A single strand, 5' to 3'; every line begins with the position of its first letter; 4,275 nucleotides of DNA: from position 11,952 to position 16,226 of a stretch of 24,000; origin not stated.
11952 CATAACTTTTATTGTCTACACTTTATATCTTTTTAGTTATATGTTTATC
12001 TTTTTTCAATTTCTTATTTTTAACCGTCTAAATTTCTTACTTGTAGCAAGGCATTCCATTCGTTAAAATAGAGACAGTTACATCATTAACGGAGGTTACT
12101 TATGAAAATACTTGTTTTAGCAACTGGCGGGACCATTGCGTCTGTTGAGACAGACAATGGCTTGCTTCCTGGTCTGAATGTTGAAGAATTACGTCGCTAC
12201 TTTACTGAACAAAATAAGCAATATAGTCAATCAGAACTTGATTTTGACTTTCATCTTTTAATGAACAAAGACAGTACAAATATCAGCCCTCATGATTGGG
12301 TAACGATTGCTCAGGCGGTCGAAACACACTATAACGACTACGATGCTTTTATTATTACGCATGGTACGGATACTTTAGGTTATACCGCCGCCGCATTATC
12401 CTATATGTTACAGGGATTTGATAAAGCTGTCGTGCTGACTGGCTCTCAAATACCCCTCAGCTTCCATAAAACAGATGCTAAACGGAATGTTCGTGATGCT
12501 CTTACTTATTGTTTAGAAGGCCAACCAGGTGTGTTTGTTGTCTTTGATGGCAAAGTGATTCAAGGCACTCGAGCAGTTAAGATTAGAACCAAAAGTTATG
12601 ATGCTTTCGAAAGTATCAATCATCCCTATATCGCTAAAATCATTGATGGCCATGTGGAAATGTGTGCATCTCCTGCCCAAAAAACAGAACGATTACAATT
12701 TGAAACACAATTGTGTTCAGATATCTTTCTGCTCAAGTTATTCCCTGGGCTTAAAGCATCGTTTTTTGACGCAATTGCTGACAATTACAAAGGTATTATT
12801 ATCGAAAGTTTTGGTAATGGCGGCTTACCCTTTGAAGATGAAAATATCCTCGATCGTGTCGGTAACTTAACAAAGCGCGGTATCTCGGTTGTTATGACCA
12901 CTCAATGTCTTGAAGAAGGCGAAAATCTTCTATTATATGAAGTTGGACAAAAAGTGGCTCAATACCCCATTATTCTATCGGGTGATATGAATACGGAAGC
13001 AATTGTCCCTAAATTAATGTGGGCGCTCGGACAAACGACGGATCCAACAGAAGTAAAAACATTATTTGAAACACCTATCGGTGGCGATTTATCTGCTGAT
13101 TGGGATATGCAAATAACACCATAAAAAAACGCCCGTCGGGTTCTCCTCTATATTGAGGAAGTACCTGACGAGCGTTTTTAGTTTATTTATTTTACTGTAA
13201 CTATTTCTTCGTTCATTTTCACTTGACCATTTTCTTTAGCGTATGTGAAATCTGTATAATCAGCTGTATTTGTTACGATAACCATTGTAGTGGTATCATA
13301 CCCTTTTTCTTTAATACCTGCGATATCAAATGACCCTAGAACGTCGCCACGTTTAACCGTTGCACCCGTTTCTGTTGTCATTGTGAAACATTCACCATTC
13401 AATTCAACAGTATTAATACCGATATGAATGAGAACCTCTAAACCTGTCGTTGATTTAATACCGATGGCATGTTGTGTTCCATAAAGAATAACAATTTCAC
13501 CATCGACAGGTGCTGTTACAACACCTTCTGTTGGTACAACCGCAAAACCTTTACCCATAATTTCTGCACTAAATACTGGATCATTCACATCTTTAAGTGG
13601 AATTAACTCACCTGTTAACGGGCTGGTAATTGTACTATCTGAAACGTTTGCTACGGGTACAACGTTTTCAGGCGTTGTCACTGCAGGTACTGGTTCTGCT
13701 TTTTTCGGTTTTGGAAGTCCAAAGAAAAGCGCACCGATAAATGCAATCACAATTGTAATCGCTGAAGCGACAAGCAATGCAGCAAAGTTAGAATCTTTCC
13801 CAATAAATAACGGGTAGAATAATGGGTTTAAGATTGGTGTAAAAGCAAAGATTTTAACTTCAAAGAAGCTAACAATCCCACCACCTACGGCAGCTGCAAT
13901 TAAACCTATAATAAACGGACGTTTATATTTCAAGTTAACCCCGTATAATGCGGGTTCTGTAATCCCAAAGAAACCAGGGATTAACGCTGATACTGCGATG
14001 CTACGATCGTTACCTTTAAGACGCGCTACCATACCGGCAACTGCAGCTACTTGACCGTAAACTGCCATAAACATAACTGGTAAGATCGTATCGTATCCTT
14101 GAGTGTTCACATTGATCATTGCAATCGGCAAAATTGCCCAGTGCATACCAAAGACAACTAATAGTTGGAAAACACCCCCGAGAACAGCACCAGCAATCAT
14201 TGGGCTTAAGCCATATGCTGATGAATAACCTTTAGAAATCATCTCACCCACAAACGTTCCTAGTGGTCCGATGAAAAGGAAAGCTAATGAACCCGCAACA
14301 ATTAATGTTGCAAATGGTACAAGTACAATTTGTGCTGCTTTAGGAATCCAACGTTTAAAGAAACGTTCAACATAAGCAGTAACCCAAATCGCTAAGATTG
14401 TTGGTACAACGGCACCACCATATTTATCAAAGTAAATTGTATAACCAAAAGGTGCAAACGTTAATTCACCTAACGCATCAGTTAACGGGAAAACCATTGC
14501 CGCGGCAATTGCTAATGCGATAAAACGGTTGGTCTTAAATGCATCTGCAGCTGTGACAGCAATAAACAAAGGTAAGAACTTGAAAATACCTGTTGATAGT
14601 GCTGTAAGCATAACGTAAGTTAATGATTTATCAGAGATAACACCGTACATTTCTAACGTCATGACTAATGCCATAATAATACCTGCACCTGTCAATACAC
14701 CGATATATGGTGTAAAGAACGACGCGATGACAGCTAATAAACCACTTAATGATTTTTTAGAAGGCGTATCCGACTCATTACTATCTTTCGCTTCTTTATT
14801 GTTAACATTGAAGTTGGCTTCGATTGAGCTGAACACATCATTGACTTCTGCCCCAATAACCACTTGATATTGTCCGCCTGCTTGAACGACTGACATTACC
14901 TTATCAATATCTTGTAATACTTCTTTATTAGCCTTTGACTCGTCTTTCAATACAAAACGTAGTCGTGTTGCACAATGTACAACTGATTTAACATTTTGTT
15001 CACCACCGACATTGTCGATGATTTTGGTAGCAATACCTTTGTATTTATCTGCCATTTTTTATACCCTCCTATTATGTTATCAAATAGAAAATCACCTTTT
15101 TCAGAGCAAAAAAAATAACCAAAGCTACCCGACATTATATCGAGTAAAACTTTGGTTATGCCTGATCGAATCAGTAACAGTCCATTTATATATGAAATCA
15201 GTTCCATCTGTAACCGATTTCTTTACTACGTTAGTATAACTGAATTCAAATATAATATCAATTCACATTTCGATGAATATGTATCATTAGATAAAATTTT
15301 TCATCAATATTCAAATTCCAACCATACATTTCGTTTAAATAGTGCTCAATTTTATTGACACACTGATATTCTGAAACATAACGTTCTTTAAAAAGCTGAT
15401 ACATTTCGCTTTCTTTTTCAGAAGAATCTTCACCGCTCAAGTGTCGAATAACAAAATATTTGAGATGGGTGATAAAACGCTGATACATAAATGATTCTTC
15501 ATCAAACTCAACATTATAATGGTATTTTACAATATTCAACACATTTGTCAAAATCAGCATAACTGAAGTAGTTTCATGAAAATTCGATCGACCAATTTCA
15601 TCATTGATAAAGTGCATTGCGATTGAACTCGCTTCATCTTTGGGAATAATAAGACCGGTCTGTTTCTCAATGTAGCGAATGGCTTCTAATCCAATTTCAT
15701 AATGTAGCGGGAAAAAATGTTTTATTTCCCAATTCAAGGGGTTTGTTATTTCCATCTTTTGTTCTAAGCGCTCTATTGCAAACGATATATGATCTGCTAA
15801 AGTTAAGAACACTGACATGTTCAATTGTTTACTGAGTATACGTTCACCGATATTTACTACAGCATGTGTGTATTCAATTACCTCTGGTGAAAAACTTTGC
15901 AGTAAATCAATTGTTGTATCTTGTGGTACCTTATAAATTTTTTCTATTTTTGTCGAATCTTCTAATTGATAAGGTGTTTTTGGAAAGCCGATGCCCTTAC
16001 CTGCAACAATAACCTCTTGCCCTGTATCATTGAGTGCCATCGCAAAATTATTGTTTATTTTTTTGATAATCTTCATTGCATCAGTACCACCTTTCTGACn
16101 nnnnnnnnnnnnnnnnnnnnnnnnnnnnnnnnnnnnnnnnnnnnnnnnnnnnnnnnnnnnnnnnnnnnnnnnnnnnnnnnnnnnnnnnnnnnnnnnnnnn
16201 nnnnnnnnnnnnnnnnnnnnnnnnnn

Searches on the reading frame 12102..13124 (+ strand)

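Call 9: search_protein_families(library=pfam, proteins=[window:12102-13124:+])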
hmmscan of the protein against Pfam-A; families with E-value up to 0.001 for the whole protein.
window:12102-13124:+ (340 aa): 2 families
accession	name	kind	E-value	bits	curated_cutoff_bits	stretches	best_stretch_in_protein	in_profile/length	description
PF00710.25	Asparaginase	-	3.8e-56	190.1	22.5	1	2-190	1-190/193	Asparaginase, N-terminal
PF17763.6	Asparaginase_C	-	3.2e-28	98.4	34.6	1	208-322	2-114/114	Glutaminase/Asparaginase C-terminal domain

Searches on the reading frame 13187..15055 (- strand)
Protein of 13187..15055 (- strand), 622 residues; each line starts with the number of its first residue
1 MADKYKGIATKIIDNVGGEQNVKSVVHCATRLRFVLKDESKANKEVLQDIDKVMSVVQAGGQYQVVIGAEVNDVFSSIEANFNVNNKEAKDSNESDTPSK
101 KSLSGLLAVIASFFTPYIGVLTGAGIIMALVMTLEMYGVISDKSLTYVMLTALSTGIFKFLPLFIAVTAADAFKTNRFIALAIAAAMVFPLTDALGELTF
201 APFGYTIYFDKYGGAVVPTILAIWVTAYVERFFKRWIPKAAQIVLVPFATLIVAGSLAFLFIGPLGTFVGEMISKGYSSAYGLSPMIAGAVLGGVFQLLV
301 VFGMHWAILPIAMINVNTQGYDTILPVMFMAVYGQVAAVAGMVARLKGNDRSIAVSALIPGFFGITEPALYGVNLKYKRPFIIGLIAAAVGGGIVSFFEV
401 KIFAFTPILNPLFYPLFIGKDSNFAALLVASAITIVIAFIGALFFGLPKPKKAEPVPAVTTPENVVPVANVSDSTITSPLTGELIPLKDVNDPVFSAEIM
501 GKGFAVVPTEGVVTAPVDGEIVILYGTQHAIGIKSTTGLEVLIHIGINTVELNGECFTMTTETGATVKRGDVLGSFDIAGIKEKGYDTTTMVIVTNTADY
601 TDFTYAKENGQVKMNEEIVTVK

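Call 9: search_protein_families(library=pfam, proteins=[window:13187-15055:-])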
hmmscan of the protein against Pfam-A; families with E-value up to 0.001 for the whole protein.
window:13187-15055:- (622 aa): 3 families
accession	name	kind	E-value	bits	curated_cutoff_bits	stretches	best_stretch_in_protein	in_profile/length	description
PF00358.26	PTS_EIIA_1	-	4.3e-48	162.6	27.2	1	475-599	2-126/127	phosphoenolpyruvate-dependent sugar phosphotransferase system, EIIA 1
PF02378.23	PTS_EIIC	-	1.2e-27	97.2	30.7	1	113-388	3-318/319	Phosphotransferase system, EIIC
PF00367.25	PTS_EIIB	-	6.4e-16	57.9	27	1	11-43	2-34/34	phosphotransferase system, EIIB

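Call 56: find_homologous_proteins(query=window:13187-15055:-, max_evalue=1e-50)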
Query window:13187-15055:- (622 aa): 2444 proteins with E <= 1e-50 among 8000 candidates; the best 120 are listed.
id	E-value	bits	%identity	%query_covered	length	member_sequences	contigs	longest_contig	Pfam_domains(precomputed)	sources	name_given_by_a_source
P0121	0.0e+0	1330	99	100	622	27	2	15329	PF00358.27,PF02378.24,PF00367.26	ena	-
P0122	3.9e-288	975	73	100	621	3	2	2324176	PF00358.27,PF02378.24,PF00367.26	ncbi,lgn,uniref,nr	ncbi:beta-glucoside-specific PTS transporter subunit IIABC [Brochothrix campestris]|uniref:PTS syste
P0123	6.9e-182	624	50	96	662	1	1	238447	PF00358.27,PF02378.24,PF00367.26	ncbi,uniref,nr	ncbi:PTS beta-glucoside transporter subunit EIIBCA [Terrilactibacillus sp. BCM23-1]|uniref:PTS beta-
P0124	4.0e-180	618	50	97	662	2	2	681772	PF00358.27,PF02378.24,PF00367.26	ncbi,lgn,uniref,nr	ncbi:beta-glucoside-specific PTS transporter subunit IIABC [Terrilactibacillus laevilacticus]|uniref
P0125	9.4e-179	614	49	96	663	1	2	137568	PF00358.27,PF02378.24,PF00367.26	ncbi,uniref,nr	ncbi:beta-glucoside-specific PTS transporter subunit IIABC [Sporolactobacillus kofuensis]|uniref:Bet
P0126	1.1e-174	600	46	100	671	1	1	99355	PF00358.27,PF02378.24,PF00367.26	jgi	jgi:PTS system, beta-glucoside-specific IIABC component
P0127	1.5e-174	600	48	98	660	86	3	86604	PF00358.27,PF02378.24,PF00367.26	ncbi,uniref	ncbi:beta-glucoside-specific PTS transporter subunit IIABC [Heyndrickxia faecalis]|uniref:beta-gluco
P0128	1.8e-174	600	49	96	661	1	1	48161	PF00358.27,PF02378.24,PF00367.26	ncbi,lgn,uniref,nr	ncbi:beta-glucoside-specific PTS transporter subunit IIABC [Heyndrickxia acidiproducens]|uniref:beta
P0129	3.8e-174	599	47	96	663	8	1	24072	PF00358.27,PF02378.24,PF00367.26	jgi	jgi:PTS system beta-glucosides-specific IIC component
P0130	4.1e-174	599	47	100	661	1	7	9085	PF00358.27,PF02378.24,PF00367.26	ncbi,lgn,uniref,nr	ncbi:beta-glucoside-specific PTS transporter subunit IIABC [Sporolactobacillus inulinus]|uniref:PTS 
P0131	1.4e-173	597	48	96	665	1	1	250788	PF00358.27,PF02378.24,PF00367.26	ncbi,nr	ncbi:PTS beta-glucoside transporter subunit EIIBCA [Sporolactobacillus sp. THM7-4]|nr:PTS beta-gluco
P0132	2.2e-173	596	47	96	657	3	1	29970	PF00358.27,PF02378.24,PF00367.26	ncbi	ncbi:MAG: beta-glucoside-specific PTS transporter subunit IIABC [Sporolactobacillus sp.]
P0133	5.2e-173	595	46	99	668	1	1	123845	PF00358.27,PF02378.24,PF00367.26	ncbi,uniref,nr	ncbi:PTS beta-glucoside transporter subunit EIIBCA [Sporolactobacillus shoreae]|uniref:PTS beta-gluc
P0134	6.2e-173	595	47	96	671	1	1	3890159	PF00358.27,PF02378.24,PF00367.26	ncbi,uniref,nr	ncbi:beta-glucoside-specific PTS transporter subunit IIABC [Sporolactobacillus pectinivorans]|uniref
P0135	1.4e-172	593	48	96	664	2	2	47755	PF00358.27,PF02378.24,PF00367.26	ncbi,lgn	ncbi:MAG: beta-glucoside-specific PTS transporter subunit IIABC [Sporolactobacillus sp.]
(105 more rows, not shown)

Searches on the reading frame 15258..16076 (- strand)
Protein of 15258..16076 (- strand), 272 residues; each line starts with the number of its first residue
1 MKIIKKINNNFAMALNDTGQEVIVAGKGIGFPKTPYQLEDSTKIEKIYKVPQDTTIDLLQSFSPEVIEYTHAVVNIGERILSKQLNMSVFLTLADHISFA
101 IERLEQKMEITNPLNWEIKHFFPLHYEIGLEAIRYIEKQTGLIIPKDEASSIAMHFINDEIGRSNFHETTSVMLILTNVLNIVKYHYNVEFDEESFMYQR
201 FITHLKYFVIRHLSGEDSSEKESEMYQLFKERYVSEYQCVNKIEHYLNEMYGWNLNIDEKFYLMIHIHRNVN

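Call 9: search_protein_families(library=pfam, proteins=[window:15258-16076:-])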
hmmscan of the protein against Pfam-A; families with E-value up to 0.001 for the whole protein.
window:15258-16076:- (272 aa): 2 families
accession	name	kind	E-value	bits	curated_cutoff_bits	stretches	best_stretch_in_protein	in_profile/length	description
PF00874.25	PRD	-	1.9e-37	127.9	23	2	73-158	3-89/90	PRD domain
PF03123.20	CAT_RBD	-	1e-16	61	25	1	1-54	1-54/57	CAT RNA binding domain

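Call 68: find_homologous_proteins(query=window:15258-16076:-, max_evalue=1e-60)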
Query window:15258-16076:- (272 aa): 24 proteins with E <= 1e-60 among 1888 candidates.
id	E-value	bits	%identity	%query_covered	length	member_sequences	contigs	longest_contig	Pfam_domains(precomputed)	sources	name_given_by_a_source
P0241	1.5e-175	600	100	100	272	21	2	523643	PF03123.21,PF00874.26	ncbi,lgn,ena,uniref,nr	ncbi:PRD domain-containing protein [Brochothrix thermosphacta]|uniref:PRD domain-containing protein 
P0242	2.9e-129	448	74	100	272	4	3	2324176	PF03123.21,PF00874.26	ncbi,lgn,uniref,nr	ncbi:PRD domain-containing protein [Brochothrix campestris]|uniref:Transcription antiterminator LicT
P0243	2.6e-81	291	47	96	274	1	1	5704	PF03123.21,PF00874.26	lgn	-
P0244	9.4e-80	286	47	99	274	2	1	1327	PF03123.21,PF00874.26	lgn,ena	-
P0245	4.0e-78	281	47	99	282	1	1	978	PF03123.21,PF00874.26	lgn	-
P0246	9.1e-78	280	48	99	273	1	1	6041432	PF03123.21,PF00874.26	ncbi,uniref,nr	ncbi:transcription antiterminator BglG [Clostridium gelidum]|uniref:Transcription antiterminator Bgl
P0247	2.5e-77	278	45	99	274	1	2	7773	PF03123.21,PF00874.26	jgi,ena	-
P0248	6.6e-77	277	47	99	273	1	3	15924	PF03123.21,PF00874.26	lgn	-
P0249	7.7e-76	273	44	99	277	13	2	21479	PF03123.21,PF00874.26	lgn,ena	-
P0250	9.1e-74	266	45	99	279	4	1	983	PF03123.21,PF00874.26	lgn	-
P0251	4.5e-73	264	42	95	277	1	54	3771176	PF03123.21,PF00874.26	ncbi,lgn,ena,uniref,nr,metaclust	ncbi:PRD domain-containing protein [Clostridium sp. NSJ-6]|uniref:PRD domain-containing protein n=1 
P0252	5.3e-73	264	44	95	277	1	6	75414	PF03123.21,PF00874.26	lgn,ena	-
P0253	5.5e-72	261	41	99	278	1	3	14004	PF03123.21,PF00874.26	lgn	-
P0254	5.6e-71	257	43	93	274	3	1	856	PF03123.21,PF00874.26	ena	-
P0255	3.2e-69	252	41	99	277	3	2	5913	PF03123.21,PF00874.26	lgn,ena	-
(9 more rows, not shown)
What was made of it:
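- Tried and rejected: I tried to reach them through homologues of the window's PTS and BglG proteins (calls 56, 68).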

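Call 69: find_encoding_contigs(protein=P0242, flank=5000, max_places=5)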
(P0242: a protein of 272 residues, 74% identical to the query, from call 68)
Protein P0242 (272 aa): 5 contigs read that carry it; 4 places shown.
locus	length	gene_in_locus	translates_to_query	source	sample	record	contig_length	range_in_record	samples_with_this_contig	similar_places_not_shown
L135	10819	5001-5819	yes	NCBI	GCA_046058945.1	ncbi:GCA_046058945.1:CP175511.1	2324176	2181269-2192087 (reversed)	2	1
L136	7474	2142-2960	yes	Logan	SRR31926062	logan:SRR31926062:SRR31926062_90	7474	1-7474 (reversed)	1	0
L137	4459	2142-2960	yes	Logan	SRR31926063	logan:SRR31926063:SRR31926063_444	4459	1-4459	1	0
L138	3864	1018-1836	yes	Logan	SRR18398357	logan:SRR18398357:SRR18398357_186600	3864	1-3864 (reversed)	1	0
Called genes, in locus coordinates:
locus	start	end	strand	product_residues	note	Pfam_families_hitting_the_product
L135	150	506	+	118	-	-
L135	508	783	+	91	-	PF02518:HATPase_c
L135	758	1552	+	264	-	PF00072:Response_reg, PF00165:HTH_AraC, PF12833:HTH_18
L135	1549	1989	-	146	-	-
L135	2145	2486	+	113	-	PF08274:Zn_Ribbon_YjdM, PF08271:Zn_Ribbon_TF (weak), PF03831:YjdM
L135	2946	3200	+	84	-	-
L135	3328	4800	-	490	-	PF08279:HTH_11 (weak), PF08280:HTH_Mga, PF05043:Mga, PF08270:PRD_Mga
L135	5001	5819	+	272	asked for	PF03123:CAT_RBD, PF00874:PRD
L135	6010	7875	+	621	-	PF00367:PTS_EIIB, PF02378:PTS_EIIC, PF00358:PTS_EIIA_1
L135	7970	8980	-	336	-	PF00710:Asparaginase, PF17763:Asparaginase_C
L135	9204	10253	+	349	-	PF08240:ADH_N, PF16912:Glu_dehyd_C, PF00107:ADH_zinc_N, PF13602:ADH_zinc_N_2 (weak)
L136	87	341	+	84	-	-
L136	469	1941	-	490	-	PF08279:HTH_11 (weak), PF08280:HTH_Mga, PF05043:Mga, PF08270:PRD_Mga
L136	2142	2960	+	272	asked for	PF03123:CAT_RBD, PF00874:PRD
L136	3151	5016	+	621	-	PF00367:PTS_EIIB, PF02378:PTS_EIIC, PF00358:PTS_EIIA_1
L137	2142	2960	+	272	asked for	PF03123:CAT_RBD, PF00874:PRD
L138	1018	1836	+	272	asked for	PF03123:CAT_RBD, PF00874:PRD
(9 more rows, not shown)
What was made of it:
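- In B. campestris the pair is separated from bglG by two inserted genes (call 69), yet the RNAs are conserved.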
